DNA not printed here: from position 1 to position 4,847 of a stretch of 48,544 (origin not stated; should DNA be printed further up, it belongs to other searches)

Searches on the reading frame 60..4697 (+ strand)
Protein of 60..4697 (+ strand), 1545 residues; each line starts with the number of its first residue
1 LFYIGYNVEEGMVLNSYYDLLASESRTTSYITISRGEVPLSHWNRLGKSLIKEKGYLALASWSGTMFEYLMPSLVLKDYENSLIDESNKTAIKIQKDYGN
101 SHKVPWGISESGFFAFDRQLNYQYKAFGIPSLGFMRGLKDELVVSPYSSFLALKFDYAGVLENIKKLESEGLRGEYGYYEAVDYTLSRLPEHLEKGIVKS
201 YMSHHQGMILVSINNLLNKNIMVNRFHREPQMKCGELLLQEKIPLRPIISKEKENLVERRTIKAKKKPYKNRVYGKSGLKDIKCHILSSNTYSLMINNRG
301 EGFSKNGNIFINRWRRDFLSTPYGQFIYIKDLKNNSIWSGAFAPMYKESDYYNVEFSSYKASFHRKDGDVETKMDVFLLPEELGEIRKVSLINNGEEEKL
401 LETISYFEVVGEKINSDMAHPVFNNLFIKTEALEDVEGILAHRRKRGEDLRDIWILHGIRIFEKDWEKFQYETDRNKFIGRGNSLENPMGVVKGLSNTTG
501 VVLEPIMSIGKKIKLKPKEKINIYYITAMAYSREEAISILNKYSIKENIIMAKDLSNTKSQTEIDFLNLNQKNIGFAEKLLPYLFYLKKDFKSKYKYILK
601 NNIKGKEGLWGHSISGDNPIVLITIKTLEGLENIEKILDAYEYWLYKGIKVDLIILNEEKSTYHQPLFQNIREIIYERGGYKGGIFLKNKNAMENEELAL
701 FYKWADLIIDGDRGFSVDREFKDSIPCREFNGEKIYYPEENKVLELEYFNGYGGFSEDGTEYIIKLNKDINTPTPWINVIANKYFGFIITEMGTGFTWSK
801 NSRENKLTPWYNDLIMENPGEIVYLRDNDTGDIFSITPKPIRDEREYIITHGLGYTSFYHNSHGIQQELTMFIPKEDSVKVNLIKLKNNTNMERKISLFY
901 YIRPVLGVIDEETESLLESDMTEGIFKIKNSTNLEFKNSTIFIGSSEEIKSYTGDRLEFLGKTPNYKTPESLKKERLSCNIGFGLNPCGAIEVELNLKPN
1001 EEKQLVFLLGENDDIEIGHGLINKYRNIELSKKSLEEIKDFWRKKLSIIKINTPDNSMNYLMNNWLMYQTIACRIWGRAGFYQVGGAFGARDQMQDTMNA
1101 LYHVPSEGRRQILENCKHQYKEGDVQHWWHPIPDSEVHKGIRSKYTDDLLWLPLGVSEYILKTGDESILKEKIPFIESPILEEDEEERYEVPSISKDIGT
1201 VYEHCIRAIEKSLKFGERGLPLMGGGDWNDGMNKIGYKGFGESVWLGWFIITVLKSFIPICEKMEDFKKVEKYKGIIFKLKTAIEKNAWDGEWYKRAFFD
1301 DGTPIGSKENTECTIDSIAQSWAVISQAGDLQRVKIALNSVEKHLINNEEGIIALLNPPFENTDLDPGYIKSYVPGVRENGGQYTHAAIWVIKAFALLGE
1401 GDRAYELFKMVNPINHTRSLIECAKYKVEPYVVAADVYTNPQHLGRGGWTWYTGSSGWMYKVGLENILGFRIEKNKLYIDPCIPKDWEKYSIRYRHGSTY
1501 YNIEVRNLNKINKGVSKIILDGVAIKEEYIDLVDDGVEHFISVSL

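Call 43: search_protein_families(library=pfam, proteins=[window:60-4697:+], max_evalue=0.00001)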
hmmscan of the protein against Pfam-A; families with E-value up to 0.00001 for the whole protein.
window:60-4697:+ (1545 aa): 3 families
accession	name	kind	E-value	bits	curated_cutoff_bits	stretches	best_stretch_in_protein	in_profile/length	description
PF06165.18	GH94_b-supersand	-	4.1e-139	462.6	23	2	773-1010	1-251/251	Glycosyl hydrolase 94, supersandwich domain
PF17167.11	Glyco_hydro_94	-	6.1e-126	421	27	1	1041-1469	1-420/420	Glycosyl hydrolase 94 superfamily, catalytic domain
PF10091.15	Glycoamylase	-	8.2e-20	71.7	27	1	42-229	32-220/221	Putative glucoamylase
